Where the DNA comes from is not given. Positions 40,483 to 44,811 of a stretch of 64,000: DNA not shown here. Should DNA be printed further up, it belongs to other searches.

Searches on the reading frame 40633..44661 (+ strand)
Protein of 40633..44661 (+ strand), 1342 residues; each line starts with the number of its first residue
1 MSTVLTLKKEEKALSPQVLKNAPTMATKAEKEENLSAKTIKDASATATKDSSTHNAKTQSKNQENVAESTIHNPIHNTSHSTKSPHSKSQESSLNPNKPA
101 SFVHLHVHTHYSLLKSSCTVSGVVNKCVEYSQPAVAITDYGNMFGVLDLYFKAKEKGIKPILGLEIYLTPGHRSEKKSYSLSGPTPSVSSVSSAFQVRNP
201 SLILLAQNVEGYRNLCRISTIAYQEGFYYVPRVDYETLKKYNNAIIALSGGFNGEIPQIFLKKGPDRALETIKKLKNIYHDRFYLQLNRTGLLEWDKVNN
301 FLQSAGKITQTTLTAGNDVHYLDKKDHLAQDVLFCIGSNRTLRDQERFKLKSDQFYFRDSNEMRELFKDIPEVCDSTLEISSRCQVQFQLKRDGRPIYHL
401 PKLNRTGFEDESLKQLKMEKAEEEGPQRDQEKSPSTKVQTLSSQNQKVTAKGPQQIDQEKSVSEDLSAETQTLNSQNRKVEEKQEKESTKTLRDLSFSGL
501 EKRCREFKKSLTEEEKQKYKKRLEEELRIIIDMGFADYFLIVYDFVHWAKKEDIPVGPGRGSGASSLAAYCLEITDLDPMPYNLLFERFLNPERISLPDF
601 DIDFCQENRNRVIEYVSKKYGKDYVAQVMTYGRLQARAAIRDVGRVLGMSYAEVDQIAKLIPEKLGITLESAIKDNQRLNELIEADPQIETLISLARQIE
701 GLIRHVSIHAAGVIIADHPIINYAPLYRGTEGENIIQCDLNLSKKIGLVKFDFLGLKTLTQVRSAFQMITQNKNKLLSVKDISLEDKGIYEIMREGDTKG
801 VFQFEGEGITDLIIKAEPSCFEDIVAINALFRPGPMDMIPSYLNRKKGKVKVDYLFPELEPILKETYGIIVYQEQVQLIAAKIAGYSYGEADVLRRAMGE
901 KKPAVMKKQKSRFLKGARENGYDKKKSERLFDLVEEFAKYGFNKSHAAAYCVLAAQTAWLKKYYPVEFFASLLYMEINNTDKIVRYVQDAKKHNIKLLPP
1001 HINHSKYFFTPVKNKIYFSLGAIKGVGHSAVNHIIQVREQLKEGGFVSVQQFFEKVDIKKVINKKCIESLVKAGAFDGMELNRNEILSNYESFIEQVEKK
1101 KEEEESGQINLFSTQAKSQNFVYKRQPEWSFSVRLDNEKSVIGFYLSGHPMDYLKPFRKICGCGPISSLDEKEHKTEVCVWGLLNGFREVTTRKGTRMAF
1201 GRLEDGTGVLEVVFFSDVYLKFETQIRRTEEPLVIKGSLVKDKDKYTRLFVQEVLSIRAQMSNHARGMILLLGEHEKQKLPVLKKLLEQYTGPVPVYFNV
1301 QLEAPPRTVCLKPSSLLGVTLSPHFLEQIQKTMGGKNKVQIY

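Call 18: search_protein_families(library=pfam, proteins=[window:40633-44661:+], max_evalue=0.0001)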
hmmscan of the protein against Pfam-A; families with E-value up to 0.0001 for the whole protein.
window:40633-44661:+ (1342 aa): 5 families
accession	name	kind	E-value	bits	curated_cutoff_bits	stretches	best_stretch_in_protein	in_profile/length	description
PF07733.18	DNA_pol3_alpha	-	4.1e-102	341.7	23.9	1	493-755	4-260/260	Bacterial DNA polymerase III alpha NTPase domain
PF17657.6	DNA_pol3_finger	-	8.6e-60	201.3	22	1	758-921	1-166/166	Bacterial DNA polymerase III alpha subunit finger domain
PF02811.25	PHP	-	3.8e-46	157.9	26.4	1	104-289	1-163/164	PHP domain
PF14579.12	HHH_6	-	6.6e-23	81.2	25.6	1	994-1085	1-89/90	Helix-hairpin-helix motif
PF01336.31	tRNA_anti-codon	-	2.7e-06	27.6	27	1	1188-1252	11-70/75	OB-fold nucleic acid binding domain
